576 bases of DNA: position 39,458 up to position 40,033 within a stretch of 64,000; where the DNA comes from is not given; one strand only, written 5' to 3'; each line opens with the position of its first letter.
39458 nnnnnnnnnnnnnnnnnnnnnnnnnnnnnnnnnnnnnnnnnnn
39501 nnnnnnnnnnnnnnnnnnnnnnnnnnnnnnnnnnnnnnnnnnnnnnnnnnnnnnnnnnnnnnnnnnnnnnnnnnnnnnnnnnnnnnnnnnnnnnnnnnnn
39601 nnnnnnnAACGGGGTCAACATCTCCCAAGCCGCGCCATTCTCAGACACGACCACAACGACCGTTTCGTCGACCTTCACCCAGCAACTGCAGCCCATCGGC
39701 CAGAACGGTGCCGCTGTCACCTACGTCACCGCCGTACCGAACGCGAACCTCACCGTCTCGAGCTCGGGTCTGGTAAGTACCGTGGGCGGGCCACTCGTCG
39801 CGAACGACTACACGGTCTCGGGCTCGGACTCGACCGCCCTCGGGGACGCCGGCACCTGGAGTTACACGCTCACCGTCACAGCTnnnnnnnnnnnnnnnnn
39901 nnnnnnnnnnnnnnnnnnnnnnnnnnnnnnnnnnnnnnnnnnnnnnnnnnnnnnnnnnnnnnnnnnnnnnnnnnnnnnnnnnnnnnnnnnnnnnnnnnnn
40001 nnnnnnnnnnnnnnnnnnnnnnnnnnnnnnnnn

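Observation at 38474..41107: Exported Ig-repeat stalk fused to a glutamic (G1/eqolisin) peptidase domain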

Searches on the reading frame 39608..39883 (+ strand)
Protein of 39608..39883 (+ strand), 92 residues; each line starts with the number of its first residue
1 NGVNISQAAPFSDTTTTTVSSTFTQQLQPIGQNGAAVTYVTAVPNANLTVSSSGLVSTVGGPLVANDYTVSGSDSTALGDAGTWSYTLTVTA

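Call 31: predict_structure(alignment_id=A1)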
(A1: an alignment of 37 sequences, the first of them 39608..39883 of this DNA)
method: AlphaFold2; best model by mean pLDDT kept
length: 92 residues; sequences in the alignment: 37
mean_pLDDT: 93.7   pTM: 0.82
mean pLDDT of the five models: 93.7, 92.4, 92.3, 88.5, 87.7
residues with pLDDT >= 90: 79; 70-90: 12; 50-70: 1; < 50: 0
segments of 3 or more residues with pLDDT < 50: none
pLDDT, mean of each block of 10 residues (from residue 1): 85 96 95 89 97 95 96 94 97 94
secondary structure, 60 per line:
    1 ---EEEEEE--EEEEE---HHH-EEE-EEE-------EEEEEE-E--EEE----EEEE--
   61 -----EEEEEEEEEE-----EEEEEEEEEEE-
elements in order: E4-9 E12-16 E24-26 E28-30 E38-43 E48-50 E55-58 E66-75 E81-91

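Call 35: fold_search(model_id=the predicted structure, library=pdb)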
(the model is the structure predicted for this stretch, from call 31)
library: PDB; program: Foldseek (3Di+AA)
matches with E <= 10: 1097; with E <= 0.001: 2
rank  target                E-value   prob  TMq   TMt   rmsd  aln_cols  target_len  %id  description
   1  4m03                  2.8e-04  1.00  0.66  0.41   3.0        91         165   19  C-terminal fragment(residues 576-751) of binding region of SraP (released 2014-06-18)
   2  4m00_A                7.5e-04  1.00  0.63  0.15   3.3        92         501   22  Crystal structure of the ligand binding region of staphylococcal adhesion SraP (released 2014-06-18)
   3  7tni_C                2.1e-03  1.00  0.68  0.58   3.3        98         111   13  Structure of EC12 Y1392W variant of BT-R1 from Manduca sexta, a Cry1A toxin binding domain (released 2022-05-04)
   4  4ogz_A                2.2e-03  1.00  0.69  0.16   3.1        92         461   12  Crystal structure of a putative alpha-galactosidase/melibiase (BF4189) from Bacteroides fragilis NCTC 9343 at 2.00 A r (released 2014-02-05)
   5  5vh2_D                2.5e-03  1.00  0.64  0.33   3.6       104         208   15  Crystal Structure of Mouse Cadherin-23 EC12-13 with Engineered Mutation S1339D (released 2018-04-18)
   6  4m02                  2.7e-03  1.00  0.63  0.38   3.0        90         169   16  Middle fragment(residues 494-663) of the binding region of SraP (released 2014-06-18)
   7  9a41_MODEL_1_A        3.0e-03  1.00  0.71  0.35   3.7       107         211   15   F1N4 fully-glycosylated model of mouse N-cadherin EC4-EC5 (released 2024-05-24)
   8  8f2o_n                3.2e-03  1.00  0.54  0.15   4.7        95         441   12  Phi-29 expanded, DNA-packaged fiberless prohead (released 2023-11-15)
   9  8f2n_E                3.2e-03  1.00  0.52  0.15   5.3        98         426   12  Phi-29 partially-expanded fiberless prohead (released 2023-11-15)
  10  5czr_B                3.6e-03  1.00  0.69  0.34   2.8        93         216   17  Crystal Structure of Human Protocadherin-24 EC1-2 (released 2016-11-02)
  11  8f2m_D                4.0e-03  1.00  0.49  0.14   5.3        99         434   13  Phi-29 scaffolding protein bound to intermediate-state MCP (released 2023-11-15)
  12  5ngj_A                4.2e-03  1.00  0.56  0.15   4.2        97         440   15  Crystal structure of pb6, major tail tube protein of bacteriophage T5 (released 2018-01-03)
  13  4ogz_B                4.5e-03  1.00  0.68  0.16   3.1        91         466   12  Crystal structure of a putative alpha-galactosidase/melibiase (BF4189) from Bacteroides fragilis NCTC 9343 at 2.00 A r (released 2014-02-05)
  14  5vh2_A                4.8e-03  1.00  0.62  0.31   4.2       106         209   15  Crystal Structure of Mouse Cadherin-23 EC12-13 with Engineered Mutation S1339D (released 2018-04-18)
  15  7tni_A                5.0e-03  1.00  0.68  0.58   3.3        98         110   13  Structure of EC12 Y1392W variant of BT-R1 from Manduca sexta, a Cry1A toxin binding domain (released 2022-05-04)
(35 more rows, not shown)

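Call 53: find_homologous_proteins(query=A1, max_evalue=0.00001)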
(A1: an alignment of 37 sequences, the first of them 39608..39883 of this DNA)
Query A1 (37 sequences) (92 aa, profile of the alignment): 12 proteins with E <= 0.00001 among 2946 candidates.
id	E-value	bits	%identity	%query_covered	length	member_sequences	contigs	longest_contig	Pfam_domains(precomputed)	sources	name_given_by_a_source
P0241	5.0e-51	189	46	59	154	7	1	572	-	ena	-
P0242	5.5e-50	185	49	74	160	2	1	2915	-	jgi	jgi:uncharacterized protein with FMN-binding domain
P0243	4.0e-37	144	49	82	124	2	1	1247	-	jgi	jgi:hypothetical protein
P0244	7.2e-33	131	53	74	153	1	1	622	-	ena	-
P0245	1.0e-27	114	47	82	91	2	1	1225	-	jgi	jgi:hypothetical protein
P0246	6.1e-25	105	52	59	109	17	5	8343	-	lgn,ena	-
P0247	2.0e-24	104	46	74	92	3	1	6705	-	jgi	jgi:hypothetical protein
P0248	5.6e-22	96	59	45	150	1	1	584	-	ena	-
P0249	3.4e-18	84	43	62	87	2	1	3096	-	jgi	-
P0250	3.6e-18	84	52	95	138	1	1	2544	-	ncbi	-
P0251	1.7e-15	75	49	88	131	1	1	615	-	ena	-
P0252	2.4e-10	58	48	50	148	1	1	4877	PF01833.31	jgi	jgi:hypothetical protein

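Call 65: search_protein_representatives(alignment_id=A1)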
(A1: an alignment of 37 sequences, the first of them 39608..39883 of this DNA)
Query: 37 sequences, 82 profile positions. Proteins with E-value up to 0.001 (for the whole library): 1637; up to 1e-10: 750; up to 1e-30: 210. The best 150 are listed.
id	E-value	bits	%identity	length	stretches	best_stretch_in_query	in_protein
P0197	0.0e+00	1421.6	-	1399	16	1-82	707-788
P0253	0.0e+00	1179.6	-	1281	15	1-82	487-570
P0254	1.9e-275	906.4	-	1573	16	1-82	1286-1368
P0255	3.3e-271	892.8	-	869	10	1-82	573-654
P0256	6.0e-270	888.7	-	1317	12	1-82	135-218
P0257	9.0e-214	708.7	-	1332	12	1-82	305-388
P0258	3.8e-211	700.3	-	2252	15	1-82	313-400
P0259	1.6e-198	659.9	-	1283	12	6-82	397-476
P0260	4.5e-191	636.0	-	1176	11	1-82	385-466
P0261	4.3e-190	632.8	-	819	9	1-82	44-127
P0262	2.6e-183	611.1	-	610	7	1-82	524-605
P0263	4.3e-181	604.0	-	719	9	1-82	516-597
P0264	1.2e-177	593.0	-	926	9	1-82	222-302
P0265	1.4e-176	589.5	-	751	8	1-82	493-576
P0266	3.0e-172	575.6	-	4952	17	1-82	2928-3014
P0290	8.3e-106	362.7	-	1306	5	1-82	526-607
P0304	7.3e-84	292.4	-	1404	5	1-82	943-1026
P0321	2.0e-68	242.9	-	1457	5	1-82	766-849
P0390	5.0e-41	155.1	-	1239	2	1-82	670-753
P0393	1.1e-40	154.0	-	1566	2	4-82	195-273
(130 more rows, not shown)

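Call 66: search_protein_families(library=pfam, proteins=[P0258, P0290, P0304, P0321, P0393, P0390], max_evalue=0.001)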
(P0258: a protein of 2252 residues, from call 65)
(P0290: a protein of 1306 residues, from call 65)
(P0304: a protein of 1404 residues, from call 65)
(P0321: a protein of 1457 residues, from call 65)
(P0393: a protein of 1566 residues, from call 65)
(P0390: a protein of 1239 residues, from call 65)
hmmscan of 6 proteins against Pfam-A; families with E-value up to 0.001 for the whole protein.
P0258 (2252 aa): 2 families
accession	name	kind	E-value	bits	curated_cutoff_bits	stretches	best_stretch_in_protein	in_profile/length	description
PF09479.16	Flg_new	-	4e-89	293.1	27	10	1123-1191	1-65/65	Listeria-Bacteroides repeat domain (List_Bact_rpt)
PF00691.25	OmpA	-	3.1e-10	40.7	27.2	1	2153-2233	1-81/98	OmpA family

P0290 (1306 aa): 1 family
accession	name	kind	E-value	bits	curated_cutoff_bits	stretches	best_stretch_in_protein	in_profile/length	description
PF01833.30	TIG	-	2.8e-12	46.9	20.9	1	442-522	2-84/84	IPT/TIG domain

P0304 (1404 aa): 11 families
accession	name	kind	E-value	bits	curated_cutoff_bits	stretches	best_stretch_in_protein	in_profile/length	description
PF13620.12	CarboxypepD_reg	-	4.5e-68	226.1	32.3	9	22-112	2-82/82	Carboxypeptidase regulatory-like domain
PF17802.7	SpaA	-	1.5e-37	128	23.1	3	116-171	2-56/91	Prealbumin-like fold domain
PF17210.9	SdrD_B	-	1.9e-34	118.6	29.7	7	327-412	16-98/112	SdrD B-like domain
PF00576.27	Transthyretin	-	7.1e-25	88.2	25.3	0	221-276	2-63/109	HIUase/Transthyretin family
PF13715.12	CarbopepD_reg_2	-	4.8e-13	49.4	32.2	1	22-84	1-59/88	CarboxypepD_reg-like domain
PF00775.27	Dioxygenase_C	-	9.4e-12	45.2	27.3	0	323-350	32-59/182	Dioxygenase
PF11974.14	bMG3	-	8.3e-11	42.2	34.9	0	25-66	18-59/103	Bacterial alpha-2-macroglobulin MG3 domain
PF20598.4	DUF6795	-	4.6e-09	36.9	27.4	0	117-163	1-45/103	Domain of unknown function (DUF6795)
PF09430.16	EMC7_beta-sandw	-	3.1e-07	31.1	26.6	0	142-171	15-43/122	ER membrane protein complex subunit 7, beta-sandwich domain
PF22902.2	NOMO1-like_9th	-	7e-07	29.4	27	0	330-368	8-44/75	BOS complex subunit NOMO1-like, beta sandwich domain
PF14144.11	DOG1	-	1.1e-05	26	27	0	185-213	31-59/77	Seed dormancy control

P0321 (1457 aa): 1 family
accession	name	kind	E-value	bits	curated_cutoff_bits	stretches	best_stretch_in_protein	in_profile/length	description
PF05345.18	He_PIG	-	9.7e-13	48.8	24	2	677-762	4-95/96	Putative Ig domain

P0393 (1566 aa): 3 families
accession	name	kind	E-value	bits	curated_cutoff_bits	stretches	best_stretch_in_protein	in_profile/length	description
PF18676.6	MBG_2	-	4.6e-106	348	25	9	1302-1376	1-72/72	MBG domain (YGX type)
PF16640.11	Big_3_5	-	1.6e-22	80.3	35.5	2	1386-1475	1-88/88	Bacterial Ig-like domain (group 3)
PF00185.30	OTCace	-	0.00017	22.1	29.4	0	385-453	4-75/157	Aspartate/ornithine carbamoyltransferase, Asp/Orn binding domain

P0390 (1239 aa): 3 families
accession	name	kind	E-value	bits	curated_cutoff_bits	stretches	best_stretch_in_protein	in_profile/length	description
PF00041.27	fn3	-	1.4e-37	128.1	25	4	1146-1234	2-82/84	Fibronectin type III domain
PF06119.19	NIDO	-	1.3e-20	74.6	25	1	380-540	1-166/186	Nidogen-like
PF25059.1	FN3_DSCAM-DSCAML_C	-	8e-09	36.2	39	0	1063-1130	6-71/89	DSCAM/DSCAML C-terminal Fn3-like domain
